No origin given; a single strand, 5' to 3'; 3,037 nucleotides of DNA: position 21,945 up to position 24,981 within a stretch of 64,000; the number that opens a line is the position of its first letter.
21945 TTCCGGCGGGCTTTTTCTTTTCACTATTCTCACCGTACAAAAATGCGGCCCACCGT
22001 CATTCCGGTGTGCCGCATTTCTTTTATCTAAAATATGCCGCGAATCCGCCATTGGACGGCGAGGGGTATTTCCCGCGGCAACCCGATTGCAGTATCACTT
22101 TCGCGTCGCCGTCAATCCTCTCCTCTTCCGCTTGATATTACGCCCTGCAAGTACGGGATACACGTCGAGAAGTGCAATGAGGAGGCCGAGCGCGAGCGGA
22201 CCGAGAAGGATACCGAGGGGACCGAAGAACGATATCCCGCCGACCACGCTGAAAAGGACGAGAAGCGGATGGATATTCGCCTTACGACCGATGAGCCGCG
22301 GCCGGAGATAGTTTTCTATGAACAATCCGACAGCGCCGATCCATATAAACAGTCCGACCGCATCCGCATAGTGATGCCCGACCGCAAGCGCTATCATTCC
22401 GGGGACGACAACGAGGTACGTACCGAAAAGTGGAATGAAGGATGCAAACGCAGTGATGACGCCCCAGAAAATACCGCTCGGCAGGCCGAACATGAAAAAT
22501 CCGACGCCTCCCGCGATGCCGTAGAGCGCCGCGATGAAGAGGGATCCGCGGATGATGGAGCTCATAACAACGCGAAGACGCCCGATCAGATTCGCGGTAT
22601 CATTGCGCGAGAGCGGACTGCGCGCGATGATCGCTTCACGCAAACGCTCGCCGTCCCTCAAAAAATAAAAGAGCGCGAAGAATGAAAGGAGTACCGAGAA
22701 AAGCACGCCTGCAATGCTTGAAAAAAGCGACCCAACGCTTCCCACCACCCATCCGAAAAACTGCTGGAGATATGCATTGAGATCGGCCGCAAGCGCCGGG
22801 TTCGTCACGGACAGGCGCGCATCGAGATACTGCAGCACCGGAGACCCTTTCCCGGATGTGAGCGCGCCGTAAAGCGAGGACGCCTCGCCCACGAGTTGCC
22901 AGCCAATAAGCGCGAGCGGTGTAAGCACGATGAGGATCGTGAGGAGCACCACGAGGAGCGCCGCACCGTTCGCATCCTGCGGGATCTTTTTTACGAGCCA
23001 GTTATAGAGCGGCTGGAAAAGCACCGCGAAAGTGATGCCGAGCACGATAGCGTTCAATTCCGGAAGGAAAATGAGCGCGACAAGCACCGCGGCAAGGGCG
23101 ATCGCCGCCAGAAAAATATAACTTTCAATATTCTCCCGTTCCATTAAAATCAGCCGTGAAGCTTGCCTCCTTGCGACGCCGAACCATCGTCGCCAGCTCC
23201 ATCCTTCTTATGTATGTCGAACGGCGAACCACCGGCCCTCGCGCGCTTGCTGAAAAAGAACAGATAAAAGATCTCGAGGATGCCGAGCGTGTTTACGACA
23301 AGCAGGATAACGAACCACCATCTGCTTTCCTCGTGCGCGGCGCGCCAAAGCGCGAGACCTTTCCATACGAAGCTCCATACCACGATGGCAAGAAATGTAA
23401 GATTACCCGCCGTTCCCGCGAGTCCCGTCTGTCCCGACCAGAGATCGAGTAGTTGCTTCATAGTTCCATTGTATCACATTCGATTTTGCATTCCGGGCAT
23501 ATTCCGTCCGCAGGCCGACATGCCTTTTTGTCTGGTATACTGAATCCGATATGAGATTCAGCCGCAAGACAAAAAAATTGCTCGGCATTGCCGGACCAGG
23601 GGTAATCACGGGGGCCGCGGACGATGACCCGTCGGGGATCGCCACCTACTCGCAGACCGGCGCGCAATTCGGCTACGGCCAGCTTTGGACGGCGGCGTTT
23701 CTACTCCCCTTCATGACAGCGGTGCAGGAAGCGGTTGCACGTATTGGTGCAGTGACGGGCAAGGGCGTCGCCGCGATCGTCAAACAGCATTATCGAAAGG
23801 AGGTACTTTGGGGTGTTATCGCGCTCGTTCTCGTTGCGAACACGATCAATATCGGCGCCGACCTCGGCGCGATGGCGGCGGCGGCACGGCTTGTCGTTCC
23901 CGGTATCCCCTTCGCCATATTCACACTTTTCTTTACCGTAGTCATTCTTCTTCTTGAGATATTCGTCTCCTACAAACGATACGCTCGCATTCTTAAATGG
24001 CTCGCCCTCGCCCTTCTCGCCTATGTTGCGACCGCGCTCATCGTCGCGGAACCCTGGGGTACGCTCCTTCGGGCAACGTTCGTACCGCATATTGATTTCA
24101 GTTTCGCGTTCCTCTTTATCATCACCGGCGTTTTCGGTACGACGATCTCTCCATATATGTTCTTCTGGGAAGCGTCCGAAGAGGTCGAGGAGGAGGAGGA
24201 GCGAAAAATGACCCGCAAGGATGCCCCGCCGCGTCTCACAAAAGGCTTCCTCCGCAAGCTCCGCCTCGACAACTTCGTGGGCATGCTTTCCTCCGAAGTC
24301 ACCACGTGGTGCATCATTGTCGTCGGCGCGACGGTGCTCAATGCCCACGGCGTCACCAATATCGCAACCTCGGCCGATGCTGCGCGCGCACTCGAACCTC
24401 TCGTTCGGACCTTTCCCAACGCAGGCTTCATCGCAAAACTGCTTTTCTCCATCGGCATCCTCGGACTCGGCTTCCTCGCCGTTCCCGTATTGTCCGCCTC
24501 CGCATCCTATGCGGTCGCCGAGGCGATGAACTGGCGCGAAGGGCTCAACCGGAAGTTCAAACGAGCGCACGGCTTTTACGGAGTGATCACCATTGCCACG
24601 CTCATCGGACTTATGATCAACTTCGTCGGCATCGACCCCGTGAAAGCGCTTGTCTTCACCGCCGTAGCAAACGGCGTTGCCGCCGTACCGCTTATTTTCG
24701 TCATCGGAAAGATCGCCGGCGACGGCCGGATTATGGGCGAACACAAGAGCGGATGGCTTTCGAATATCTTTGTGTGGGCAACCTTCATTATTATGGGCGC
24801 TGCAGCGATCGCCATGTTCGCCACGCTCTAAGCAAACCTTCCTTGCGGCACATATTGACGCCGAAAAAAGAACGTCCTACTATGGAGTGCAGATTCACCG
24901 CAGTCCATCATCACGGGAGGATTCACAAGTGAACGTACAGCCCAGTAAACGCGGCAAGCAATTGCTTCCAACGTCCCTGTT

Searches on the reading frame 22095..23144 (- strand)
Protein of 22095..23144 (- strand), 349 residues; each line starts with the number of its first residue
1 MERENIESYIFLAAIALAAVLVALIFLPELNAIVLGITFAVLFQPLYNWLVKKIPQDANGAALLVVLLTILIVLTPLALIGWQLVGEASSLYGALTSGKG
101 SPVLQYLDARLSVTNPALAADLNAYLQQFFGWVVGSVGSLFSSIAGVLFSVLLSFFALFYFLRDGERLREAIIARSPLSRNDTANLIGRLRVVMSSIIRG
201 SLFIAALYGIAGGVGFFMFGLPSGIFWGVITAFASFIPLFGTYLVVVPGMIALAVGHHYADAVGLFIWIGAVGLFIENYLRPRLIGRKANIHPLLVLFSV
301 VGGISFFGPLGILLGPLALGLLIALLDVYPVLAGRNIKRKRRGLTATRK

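Call 46: search_protein_families(library=pfam, proteins=[window:22095-23144:-], max_evalue=0.00001)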
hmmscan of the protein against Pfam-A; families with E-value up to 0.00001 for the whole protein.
window:22095-23144:- (349 aa): 1 family
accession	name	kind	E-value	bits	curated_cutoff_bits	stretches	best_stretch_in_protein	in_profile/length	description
PF01594.21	AI-2E_transport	-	7.7e-52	176.9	34.3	1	15-329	3-326/327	AI-2E family transporter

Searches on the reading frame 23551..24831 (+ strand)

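Call 46: search_protein_families(library=pfam, proteins=[window:23551-24831:+], max_evalue=0.00001)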
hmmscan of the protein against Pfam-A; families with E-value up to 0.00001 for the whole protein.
window:23551-24831:+ (426 aa): 1 family
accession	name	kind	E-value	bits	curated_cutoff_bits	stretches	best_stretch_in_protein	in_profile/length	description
PF01566.24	Nramp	-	2.7e-69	234.4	29.8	1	30-401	1-356/357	Natural resistance-associated macrophage protein-like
